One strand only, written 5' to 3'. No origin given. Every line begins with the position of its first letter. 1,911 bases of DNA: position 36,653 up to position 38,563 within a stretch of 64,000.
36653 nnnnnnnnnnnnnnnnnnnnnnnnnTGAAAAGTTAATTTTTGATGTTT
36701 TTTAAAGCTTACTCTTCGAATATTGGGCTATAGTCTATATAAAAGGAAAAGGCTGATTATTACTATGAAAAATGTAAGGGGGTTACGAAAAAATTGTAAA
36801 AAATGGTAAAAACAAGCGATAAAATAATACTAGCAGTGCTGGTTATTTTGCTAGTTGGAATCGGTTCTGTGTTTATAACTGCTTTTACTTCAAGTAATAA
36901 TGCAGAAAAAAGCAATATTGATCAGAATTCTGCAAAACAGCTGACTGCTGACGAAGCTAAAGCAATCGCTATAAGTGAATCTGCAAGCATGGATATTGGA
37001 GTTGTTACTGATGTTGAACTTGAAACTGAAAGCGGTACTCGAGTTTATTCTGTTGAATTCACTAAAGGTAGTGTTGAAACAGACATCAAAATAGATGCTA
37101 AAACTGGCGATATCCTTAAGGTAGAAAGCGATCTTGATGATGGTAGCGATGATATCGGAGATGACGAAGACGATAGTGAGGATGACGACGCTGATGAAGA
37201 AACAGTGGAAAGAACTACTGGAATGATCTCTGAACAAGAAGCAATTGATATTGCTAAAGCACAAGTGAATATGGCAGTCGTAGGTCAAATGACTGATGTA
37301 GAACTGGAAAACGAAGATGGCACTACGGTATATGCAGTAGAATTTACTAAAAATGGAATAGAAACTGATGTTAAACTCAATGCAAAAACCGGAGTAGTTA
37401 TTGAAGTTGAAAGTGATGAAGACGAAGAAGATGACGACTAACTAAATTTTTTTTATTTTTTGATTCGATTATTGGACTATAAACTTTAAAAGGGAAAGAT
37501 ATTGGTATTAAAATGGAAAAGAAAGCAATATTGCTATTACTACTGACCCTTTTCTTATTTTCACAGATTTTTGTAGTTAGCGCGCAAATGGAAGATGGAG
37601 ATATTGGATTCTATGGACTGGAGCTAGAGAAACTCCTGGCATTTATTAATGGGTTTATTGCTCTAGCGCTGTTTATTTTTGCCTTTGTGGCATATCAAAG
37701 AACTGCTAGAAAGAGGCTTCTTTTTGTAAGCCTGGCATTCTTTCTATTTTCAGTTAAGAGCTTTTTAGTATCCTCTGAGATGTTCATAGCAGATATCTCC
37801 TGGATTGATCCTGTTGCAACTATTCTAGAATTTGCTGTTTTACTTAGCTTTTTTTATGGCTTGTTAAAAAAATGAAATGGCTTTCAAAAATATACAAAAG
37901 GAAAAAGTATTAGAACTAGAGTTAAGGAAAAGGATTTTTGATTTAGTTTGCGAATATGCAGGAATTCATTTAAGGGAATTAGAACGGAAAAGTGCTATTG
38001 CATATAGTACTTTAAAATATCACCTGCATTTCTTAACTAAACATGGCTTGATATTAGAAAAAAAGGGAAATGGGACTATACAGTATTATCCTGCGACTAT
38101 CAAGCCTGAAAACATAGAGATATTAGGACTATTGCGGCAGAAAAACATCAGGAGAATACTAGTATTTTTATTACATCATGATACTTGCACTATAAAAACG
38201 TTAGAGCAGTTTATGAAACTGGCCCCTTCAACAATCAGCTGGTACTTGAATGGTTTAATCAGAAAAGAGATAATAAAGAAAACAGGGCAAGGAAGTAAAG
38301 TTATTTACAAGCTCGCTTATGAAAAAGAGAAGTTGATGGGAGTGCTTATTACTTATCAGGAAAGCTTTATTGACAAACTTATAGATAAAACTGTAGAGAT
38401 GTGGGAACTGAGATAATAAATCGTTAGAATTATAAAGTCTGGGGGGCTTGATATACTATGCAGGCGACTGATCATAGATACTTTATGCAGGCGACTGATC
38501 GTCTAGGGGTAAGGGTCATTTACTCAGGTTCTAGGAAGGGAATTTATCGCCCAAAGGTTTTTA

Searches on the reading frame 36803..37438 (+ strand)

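Call 39: search_protein_families(library=pfam, proteins=[window:36803-37438:+], max_evalue=0.001)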
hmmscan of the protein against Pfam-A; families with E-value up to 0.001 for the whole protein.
window:36803-37438:+ (212 aa): 2 families
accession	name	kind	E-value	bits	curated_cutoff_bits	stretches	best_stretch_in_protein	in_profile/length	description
PF03413.25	PepSY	-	2.6e-24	85.8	24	2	142-203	2-60/60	Peptidase propeptide and YPEB domain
PF14620.12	YPEB_PepSY1-2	-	0.00041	20.9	31.7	0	128-201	26-103/195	YpeB sporulation, PepSY1 and PepSY2 domains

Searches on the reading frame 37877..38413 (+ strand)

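Call 39: search_protein_families(library=pfam, proteins=[window:37877-38413:+], max_evalue=0.001)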
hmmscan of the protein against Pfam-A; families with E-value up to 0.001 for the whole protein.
window:37877-38413:+ (179 aa): 6 families
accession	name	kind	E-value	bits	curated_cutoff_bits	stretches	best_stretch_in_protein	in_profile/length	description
PF24266.1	HTH_HVO_0163_N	-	5.6e-10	39.6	31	1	15-76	2-63/70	HVO_0163, N-terminal HTH domain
PF03965.22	Penicillinase_R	-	3.1e-08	34.4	22.6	0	107-156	25-74/115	Penicillinase repressor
PF13412.12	HTH_24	-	3.8e-07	30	21.9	0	89-134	3-48/48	Winged helix-turn-helix DNA-binding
PF01047.28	MarR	-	1.2e-05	25.5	24.6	0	93-136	7-50/59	MarR family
PF12802.13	MarR_2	-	0.00011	22.8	27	0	93-136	9-53/61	MarR family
PF01022.26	HTH_5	-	0.00087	19.6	22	0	92-135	4-47/47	Bacterial regulatory protein, arsR family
